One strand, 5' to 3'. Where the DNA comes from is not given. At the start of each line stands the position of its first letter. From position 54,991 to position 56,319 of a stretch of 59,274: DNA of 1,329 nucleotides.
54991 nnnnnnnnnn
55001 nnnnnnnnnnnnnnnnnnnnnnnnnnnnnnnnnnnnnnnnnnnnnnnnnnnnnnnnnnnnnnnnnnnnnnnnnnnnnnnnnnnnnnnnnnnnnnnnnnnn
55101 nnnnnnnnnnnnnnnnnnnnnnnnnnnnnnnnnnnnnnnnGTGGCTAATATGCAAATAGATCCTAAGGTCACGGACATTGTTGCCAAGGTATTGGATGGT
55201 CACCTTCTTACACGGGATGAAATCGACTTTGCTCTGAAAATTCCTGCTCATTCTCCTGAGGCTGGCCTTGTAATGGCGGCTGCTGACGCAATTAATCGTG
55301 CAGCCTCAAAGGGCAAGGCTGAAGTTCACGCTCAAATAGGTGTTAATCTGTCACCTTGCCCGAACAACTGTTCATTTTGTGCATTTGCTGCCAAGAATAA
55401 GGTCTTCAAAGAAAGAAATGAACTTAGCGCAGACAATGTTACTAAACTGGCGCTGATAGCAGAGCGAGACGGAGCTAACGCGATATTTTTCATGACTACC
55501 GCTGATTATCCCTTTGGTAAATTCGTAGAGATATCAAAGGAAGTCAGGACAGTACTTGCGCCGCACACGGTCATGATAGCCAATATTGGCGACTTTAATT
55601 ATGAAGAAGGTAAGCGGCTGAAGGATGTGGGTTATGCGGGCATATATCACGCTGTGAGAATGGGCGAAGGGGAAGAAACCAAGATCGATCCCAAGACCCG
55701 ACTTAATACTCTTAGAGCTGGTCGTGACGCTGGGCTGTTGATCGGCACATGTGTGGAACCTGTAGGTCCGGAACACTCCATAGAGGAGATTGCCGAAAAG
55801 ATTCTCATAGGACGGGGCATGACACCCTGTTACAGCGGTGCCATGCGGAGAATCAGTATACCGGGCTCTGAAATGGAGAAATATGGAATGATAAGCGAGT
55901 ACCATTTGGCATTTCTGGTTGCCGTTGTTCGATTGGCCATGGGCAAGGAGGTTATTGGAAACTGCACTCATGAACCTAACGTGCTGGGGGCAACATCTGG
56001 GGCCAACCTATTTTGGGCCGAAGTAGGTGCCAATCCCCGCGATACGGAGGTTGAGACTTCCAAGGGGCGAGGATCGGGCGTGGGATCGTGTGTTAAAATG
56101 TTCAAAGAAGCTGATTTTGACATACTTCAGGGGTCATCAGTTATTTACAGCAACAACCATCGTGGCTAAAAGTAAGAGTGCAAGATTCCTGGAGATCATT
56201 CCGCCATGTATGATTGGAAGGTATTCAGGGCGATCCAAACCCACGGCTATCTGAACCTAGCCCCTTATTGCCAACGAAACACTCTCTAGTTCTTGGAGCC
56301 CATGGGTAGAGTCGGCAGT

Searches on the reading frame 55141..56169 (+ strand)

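Call 7: search_protein_families(library=pfam, proteins=[window:55141-56169:+], max_evalue=0.001)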
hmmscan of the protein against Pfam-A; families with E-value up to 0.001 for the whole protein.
window:55141-56169:+ (342 aa): 1 family
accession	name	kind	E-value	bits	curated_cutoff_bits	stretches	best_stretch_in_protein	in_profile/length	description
PF04055.27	Radical_SAM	-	9.5e-08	32.8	29.5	1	73-218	7-160/166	Radical SAM superfamily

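Call 14: search_protein_families(library=ncbifam, proteins=[window:55141-56169:+], max_evalue=0.001)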
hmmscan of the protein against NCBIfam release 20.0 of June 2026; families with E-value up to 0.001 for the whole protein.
window:55141-56169:+ (342 aa): 6 families
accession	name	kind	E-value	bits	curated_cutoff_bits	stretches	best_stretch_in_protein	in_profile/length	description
TIGR00433.2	bioB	equivalog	1.1e-08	34.8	225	1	40-275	18-259/307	biotin synthase BioB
TIGR03910.1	pyrrolys_PylB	equivalog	1.7e-05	23.9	348.2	1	10-272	5-273/347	methylornithine synthase PylB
TIGR03551.1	F420_cofH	equivalog_domain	5.3e-05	22.2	374.1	1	44-137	19-114/345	5-amino-6-(D-ribitylamino)uracil--L-tyrosine 4-hydroxyphenyl transferase CofH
TIGR02351.2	thiH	equivalog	0.00011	21.4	380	1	72-168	82-176/364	2-iminoacetate synthase ThiH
NF006687.0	PRK09234.1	equivalog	0.00014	20.2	1018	1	19-137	488-606/849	bifunctional FO biosynthesis protein CofGH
TIGR03700.1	mena_SCO4494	equivalog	0.00078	18.5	434.55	1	13-134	1-120/351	aminofutalosine synthase MqnE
